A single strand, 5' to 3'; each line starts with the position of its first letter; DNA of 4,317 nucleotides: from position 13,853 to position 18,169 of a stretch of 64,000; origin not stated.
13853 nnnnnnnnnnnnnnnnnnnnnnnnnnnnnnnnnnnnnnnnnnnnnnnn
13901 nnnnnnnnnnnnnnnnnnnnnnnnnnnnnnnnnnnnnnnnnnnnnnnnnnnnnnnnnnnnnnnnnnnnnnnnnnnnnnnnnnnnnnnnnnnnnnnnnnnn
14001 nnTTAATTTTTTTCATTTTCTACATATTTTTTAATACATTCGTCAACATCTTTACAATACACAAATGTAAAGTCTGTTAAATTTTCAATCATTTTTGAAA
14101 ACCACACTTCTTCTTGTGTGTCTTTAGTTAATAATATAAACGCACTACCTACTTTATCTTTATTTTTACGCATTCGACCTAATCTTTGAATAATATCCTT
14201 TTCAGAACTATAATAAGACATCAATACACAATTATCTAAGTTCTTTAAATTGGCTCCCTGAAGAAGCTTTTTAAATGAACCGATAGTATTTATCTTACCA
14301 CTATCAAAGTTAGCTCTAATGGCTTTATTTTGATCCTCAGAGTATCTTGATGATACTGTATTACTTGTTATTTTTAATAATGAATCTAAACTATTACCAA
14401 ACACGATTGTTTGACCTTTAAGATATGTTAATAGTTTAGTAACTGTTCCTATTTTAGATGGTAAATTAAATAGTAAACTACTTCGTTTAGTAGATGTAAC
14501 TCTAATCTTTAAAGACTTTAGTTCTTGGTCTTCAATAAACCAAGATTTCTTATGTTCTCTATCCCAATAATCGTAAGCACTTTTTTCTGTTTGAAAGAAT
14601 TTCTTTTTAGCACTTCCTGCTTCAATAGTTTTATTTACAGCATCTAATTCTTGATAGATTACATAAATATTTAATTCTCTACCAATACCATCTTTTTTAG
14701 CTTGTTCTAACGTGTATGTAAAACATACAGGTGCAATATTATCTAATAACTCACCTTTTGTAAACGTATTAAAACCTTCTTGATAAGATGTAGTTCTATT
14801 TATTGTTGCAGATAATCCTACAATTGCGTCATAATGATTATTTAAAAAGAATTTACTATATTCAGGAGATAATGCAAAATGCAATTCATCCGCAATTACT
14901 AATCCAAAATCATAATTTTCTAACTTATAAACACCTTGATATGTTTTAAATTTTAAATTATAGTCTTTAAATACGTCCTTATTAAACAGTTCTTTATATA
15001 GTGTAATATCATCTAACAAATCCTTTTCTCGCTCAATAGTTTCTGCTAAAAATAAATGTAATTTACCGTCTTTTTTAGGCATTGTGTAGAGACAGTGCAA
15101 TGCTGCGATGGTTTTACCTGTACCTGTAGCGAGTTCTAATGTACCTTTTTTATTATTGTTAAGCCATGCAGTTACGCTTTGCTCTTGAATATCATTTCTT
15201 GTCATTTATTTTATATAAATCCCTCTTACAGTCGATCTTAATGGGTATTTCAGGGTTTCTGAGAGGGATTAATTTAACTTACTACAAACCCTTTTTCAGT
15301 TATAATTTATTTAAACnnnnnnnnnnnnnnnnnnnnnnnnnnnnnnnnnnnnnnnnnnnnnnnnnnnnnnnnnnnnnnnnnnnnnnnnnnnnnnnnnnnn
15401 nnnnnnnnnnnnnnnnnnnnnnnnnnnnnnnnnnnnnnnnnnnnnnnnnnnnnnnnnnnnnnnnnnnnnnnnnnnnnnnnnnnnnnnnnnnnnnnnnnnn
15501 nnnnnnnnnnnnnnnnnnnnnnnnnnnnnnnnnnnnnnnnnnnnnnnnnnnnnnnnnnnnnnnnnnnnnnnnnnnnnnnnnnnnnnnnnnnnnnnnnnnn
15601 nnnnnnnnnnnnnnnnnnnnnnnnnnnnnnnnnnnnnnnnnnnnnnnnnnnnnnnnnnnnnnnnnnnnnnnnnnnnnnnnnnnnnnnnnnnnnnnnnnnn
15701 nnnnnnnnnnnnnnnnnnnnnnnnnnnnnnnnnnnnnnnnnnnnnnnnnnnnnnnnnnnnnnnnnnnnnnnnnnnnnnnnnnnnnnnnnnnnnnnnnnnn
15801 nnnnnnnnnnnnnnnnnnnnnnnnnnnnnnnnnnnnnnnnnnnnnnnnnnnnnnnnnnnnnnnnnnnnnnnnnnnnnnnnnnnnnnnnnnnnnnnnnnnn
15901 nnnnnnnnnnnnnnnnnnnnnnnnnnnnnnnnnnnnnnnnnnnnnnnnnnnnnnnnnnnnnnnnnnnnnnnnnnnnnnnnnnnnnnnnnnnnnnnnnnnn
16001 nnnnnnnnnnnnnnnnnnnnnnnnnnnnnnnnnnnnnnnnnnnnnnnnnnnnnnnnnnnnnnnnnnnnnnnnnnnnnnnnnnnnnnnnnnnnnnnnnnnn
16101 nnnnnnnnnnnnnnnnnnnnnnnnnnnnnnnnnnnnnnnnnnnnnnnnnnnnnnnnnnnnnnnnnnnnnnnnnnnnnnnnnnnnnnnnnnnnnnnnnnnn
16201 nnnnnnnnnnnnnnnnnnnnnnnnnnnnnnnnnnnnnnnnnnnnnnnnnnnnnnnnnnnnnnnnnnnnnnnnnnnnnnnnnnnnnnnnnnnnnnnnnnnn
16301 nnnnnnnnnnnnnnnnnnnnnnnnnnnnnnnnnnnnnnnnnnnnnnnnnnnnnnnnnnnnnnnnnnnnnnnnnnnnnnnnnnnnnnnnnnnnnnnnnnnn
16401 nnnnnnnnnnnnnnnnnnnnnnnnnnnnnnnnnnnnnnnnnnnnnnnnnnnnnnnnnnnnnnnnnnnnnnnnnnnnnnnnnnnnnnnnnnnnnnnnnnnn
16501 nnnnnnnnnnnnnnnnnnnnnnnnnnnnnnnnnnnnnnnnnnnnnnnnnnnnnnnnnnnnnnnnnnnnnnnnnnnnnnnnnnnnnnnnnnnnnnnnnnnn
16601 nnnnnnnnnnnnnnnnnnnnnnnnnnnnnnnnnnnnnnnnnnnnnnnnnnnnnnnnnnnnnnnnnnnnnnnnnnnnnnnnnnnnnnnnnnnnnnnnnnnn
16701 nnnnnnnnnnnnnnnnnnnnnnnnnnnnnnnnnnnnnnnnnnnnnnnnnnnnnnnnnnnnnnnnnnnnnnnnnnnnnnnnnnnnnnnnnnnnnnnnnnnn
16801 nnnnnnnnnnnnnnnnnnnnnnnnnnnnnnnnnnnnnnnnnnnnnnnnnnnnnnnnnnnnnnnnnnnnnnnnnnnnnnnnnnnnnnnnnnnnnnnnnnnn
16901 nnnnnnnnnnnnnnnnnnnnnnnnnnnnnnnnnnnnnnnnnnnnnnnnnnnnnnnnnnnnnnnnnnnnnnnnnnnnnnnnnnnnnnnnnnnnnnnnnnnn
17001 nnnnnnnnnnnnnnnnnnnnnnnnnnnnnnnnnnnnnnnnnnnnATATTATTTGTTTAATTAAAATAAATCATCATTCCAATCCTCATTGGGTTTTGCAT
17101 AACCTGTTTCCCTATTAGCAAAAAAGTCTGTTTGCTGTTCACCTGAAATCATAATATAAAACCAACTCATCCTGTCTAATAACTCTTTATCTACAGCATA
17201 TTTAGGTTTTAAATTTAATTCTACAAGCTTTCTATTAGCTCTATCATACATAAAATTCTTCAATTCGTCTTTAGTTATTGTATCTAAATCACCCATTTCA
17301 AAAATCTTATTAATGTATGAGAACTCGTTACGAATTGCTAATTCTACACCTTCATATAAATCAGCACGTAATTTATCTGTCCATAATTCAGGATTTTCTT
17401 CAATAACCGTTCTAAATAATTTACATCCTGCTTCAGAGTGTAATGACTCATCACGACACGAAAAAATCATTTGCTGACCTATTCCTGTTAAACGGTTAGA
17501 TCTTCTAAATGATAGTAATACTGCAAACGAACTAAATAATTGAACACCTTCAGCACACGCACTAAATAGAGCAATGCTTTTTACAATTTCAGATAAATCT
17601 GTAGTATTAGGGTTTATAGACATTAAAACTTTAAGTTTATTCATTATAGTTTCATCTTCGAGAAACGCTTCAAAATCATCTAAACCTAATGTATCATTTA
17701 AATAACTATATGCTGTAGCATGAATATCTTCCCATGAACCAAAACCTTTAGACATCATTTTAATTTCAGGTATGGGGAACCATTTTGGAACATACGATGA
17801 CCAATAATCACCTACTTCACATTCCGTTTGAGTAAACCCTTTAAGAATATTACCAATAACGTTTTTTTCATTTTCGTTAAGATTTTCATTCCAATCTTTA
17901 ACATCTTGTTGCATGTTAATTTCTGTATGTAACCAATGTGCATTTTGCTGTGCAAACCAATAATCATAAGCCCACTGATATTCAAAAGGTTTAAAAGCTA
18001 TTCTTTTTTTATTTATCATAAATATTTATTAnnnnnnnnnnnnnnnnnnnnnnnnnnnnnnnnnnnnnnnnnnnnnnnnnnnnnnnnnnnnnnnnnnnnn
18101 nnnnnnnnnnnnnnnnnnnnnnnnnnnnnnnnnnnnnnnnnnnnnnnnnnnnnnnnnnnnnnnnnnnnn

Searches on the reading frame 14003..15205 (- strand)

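Call 54: search_protein_families(library=phrogs, proteins=[window:14003-15205:-])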
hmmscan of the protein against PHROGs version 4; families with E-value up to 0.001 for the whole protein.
window:14003-15205:- (400 aa): 2 families
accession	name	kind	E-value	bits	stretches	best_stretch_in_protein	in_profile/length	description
phrog_16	-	DNA, RNA and nucleotide metabolism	1.7e-27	97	1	6-358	276-596/986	DNA helicase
phrog_9690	-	DNA, RNA and nucleotide metabolism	0.00019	21.6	0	237-351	140-260/306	DNA helicase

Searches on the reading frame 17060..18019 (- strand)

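Call 54: search_protein_families(library=phrogs, proteins=[window:17060-18019:-])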
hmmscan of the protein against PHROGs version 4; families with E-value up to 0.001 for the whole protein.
window:17060-18019:- (319 aa): 4 families
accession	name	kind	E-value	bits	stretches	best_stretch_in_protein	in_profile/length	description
phrog_86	-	DNA, RNA and nucleotide metabolism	1.3e-72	246.2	1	4-313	66-392/504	ribonucleoside diphosphate reductase small subunit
phrog_30939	-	DNA, RNA and nucleotide metabolism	2.7e-23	82.8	1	22-309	30-321/977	ribonucleotide reductase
phrog_24856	-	DNA, RNA and nucleotide metabolism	6.1e-05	23.8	1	8-139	9-145/195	ribonucleotide reductase class Ia beta subunit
phrog_10582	-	DNA, RNA and nucleotide metabolism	0.00095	19.4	0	23-128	43-150/255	ribonucleotide reductase class Ia beta subunit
